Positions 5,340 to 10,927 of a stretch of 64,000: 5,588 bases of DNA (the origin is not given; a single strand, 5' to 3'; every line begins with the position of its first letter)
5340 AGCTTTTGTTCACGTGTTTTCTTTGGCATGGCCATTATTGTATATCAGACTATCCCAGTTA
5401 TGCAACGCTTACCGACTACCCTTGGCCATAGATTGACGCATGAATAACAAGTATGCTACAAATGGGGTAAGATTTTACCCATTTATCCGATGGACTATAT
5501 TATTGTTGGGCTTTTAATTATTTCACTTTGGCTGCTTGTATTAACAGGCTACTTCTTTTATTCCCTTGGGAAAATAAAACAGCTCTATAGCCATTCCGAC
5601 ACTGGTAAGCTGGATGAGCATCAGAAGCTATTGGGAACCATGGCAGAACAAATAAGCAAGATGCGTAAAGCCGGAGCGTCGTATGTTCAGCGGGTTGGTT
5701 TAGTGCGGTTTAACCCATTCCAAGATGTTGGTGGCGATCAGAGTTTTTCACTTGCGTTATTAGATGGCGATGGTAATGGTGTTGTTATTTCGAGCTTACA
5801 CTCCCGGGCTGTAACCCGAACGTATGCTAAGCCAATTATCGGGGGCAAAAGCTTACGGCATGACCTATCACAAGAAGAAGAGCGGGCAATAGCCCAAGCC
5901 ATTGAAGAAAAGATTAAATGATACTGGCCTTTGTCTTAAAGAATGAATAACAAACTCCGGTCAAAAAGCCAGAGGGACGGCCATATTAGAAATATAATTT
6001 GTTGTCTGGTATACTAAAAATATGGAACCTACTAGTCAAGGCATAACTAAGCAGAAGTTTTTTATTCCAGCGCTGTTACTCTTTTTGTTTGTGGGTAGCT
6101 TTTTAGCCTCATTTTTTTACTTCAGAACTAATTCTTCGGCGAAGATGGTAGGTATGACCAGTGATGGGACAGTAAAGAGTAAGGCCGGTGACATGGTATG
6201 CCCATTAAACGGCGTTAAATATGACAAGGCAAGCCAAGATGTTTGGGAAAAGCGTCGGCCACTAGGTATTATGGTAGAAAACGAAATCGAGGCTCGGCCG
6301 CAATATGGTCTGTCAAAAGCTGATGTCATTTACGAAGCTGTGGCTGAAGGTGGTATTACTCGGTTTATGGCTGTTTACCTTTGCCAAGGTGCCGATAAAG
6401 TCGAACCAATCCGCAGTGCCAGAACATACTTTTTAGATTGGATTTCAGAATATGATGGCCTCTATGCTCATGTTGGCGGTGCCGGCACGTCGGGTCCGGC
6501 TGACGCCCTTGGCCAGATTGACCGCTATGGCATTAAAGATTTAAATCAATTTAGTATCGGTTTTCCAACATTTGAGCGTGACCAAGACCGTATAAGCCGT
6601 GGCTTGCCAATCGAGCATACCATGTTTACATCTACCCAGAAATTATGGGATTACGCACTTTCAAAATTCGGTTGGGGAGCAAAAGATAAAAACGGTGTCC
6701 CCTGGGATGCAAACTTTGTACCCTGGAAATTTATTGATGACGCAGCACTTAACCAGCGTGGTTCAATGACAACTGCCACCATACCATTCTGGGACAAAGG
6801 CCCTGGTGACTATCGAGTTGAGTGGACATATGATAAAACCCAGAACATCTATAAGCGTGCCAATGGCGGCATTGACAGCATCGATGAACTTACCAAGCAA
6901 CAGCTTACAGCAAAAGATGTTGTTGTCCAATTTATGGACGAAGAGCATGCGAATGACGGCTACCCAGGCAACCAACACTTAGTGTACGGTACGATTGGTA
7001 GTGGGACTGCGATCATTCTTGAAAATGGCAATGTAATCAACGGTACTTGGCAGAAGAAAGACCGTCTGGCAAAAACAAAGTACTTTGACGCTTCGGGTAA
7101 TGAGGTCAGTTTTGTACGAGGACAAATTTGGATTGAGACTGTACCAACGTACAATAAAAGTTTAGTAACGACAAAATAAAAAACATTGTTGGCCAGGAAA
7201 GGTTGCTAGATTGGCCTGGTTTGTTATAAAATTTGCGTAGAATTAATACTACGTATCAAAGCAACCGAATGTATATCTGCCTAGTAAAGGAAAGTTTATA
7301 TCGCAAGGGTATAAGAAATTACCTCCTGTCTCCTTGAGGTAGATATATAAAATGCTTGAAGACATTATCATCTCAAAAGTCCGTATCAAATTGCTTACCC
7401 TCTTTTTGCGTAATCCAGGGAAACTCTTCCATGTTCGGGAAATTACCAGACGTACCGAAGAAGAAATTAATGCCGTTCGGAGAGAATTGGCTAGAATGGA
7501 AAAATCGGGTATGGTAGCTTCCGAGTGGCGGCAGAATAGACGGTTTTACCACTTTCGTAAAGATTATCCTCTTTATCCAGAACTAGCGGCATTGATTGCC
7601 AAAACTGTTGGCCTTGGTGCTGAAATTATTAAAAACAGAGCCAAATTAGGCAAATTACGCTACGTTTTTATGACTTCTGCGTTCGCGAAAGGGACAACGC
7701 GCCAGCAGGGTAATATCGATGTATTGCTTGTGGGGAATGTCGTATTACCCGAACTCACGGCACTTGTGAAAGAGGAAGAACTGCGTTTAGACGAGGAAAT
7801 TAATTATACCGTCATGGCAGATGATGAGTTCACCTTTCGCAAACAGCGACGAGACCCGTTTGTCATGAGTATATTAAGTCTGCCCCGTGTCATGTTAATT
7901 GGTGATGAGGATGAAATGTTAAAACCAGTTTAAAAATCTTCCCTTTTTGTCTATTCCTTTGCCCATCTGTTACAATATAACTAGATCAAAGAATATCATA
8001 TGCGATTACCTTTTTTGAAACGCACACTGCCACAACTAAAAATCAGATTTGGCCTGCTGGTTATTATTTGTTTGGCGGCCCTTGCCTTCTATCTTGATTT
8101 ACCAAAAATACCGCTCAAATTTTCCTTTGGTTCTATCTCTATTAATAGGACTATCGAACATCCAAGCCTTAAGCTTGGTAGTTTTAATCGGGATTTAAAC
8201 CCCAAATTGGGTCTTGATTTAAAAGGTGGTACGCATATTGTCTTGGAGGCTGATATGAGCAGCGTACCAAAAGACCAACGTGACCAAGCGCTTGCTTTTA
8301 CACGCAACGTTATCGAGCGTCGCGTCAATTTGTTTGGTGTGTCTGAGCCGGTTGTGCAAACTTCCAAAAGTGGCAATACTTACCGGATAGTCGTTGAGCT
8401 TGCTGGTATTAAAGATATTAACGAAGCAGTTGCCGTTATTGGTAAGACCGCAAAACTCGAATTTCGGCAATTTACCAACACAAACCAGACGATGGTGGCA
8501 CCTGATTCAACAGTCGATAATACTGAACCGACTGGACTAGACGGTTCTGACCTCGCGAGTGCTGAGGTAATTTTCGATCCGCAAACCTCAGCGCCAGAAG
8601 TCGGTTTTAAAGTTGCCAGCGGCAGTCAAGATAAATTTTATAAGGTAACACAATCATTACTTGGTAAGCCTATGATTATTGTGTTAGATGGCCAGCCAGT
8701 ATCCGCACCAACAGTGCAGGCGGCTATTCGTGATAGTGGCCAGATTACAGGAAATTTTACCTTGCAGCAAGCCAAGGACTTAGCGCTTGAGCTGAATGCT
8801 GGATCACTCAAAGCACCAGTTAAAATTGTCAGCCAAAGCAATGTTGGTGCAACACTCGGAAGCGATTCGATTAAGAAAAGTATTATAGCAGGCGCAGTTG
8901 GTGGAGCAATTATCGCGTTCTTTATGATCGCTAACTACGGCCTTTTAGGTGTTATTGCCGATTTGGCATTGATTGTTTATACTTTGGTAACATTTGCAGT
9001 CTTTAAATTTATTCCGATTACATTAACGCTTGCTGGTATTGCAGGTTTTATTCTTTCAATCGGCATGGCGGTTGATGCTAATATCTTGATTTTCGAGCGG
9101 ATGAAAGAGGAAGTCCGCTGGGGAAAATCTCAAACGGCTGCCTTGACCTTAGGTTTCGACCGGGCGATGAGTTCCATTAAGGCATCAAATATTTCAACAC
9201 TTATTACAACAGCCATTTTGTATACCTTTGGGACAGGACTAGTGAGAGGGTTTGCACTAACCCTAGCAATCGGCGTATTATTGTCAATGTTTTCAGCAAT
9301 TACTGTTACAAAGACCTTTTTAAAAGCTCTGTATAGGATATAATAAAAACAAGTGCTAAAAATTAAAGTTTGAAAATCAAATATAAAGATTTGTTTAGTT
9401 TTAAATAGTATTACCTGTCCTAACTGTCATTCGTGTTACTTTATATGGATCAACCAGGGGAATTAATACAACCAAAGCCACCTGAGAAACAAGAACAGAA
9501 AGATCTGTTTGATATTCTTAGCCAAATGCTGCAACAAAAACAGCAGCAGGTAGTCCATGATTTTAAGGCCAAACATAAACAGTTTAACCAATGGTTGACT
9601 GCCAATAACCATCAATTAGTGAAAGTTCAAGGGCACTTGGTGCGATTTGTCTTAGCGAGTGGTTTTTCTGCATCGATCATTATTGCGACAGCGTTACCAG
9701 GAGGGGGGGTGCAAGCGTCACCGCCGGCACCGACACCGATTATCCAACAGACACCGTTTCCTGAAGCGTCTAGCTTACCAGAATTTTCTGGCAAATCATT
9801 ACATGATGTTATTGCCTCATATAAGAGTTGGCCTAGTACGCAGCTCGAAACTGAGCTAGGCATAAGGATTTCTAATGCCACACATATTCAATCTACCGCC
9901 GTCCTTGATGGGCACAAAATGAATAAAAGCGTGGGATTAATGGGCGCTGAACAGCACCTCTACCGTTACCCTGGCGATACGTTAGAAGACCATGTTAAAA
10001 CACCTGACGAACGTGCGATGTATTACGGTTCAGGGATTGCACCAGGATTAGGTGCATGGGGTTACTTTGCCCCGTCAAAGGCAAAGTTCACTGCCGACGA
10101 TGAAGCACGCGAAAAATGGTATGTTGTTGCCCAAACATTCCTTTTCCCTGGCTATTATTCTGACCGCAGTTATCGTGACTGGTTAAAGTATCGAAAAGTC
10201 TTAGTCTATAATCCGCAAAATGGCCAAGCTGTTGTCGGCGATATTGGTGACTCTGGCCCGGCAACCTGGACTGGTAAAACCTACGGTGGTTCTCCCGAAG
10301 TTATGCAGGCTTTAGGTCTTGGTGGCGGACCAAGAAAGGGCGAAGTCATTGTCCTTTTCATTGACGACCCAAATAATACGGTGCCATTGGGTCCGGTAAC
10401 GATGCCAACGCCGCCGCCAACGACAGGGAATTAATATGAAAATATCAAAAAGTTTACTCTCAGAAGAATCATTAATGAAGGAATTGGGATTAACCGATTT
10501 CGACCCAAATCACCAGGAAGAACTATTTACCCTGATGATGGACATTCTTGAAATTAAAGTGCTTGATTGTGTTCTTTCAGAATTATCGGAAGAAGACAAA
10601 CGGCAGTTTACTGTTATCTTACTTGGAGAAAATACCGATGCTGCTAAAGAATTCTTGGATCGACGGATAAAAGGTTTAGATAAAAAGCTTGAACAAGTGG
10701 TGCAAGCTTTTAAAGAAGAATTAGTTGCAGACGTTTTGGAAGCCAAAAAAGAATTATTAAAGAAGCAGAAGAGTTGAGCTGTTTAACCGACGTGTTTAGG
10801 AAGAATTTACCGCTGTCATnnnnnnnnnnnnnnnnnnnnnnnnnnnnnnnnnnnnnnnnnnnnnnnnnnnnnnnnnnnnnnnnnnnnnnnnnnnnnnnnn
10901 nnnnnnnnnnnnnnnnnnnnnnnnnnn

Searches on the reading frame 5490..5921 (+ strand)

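Call 92: search_protein_families(library=pfam, proteins=[window:5490-5921:+], max_evalue=0.001)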
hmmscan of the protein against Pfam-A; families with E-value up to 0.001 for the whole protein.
window:5490-5921:+ (143 aa): 1 family
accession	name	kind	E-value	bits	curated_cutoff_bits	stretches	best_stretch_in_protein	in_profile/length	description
PF14584.11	DUF4446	-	5.1e-32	111.4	27.4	1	38-137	51-149/150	Protein of unknown function (DUF4446)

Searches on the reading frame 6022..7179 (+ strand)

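Call 92: search_protein_families(library=pfam, proteins=[window:6022-7179:+], max_evalue=0.001)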
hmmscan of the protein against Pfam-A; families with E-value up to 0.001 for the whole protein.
window:6022-7179:+ (385 aa): 2 families
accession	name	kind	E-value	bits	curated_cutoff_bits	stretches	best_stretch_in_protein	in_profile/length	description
PF11258.13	DUF3048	-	3e-37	128.5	25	1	75-212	11-142/148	Protein of unknown function (DUF3048) N-terminal domain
PF17479.7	DUF3048_C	-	9.1e-25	87.7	25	1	265-371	10-114/114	Protein of unknown function (DUF3048) C-terminal domain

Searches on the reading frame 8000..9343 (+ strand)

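Call 92: search_protein_families(library=pfam, proteins=[window:8000-9343:+], max_evalue=0.001)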
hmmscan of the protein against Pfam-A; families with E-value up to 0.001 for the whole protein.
window:8000-9343:+ (447 aa): 6 families
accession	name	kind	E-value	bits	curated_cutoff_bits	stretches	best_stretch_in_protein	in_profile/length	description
PF22599.2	SecDF_P1_head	-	3.1e-26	91.9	27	1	178-272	19-114/114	SecDF, P1 head subdomain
PF21760.3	SecD_1st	-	2.3e-19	69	27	1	101-157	4-57/60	Protein translocase subunit SecDF, P1 domain, N-terminal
PF02355.23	SecD_SecF_C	-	1.9e-12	47.4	20.5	1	273-444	12-186/189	Protein export membrane protein SecD/SecF, C-terminal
PF03176.21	MMPL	-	1.2e-08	34.8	20.5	1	315-437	174-295/333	MMPL family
PF07549.19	Sec_GG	-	1.2e-05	25.1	20.3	1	69-87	9-27/28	SecD/SecF GG Motif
PF00873.25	ACR_tran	-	1.5e-05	23.3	28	1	292-437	334-482/1021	AcrB/AcrD/AcrF family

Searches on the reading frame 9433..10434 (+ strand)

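Call 4: search_protein_families(library=pfam, proteins=[window:9433-10434:+], max_evalue=1)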
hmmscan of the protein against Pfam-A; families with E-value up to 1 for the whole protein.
window:9433-10434:+ (333 aa): 2 families
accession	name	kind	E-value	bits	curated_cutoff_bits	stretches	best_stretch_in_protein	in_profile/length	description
PF17001.10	T3SS_basalb_I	-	0.038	14.9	32.4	1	19-77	15-74/94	Type III secretion basal body protein I, YscI, HrpB, PscI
PF22682.2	Ribosomal_uL24m-like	-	0.25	11.3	29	1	222-256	76-110/223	Large ribosomal subunit protein uL24m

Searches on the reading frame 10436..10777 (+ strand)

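Call 4: search_protein_families(library=pfam, proteins=[window:10436-10777:+], max_evalue=1)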
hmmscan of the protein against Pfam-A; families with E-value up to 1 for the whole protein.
window:10436-10777:+ (113 aa): 2 families
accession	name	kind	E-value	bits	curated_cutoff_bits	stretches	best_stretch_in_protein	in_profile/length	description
PF18908.5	DUF5663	-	0.095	13.7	23.7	1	13-93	1-81/84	Protein of unknown function (DUF5663)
PF15337.11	Vasculin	-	0.55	11.5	27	1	2-27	3-28/97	Vascular protein family Vasculin-like 1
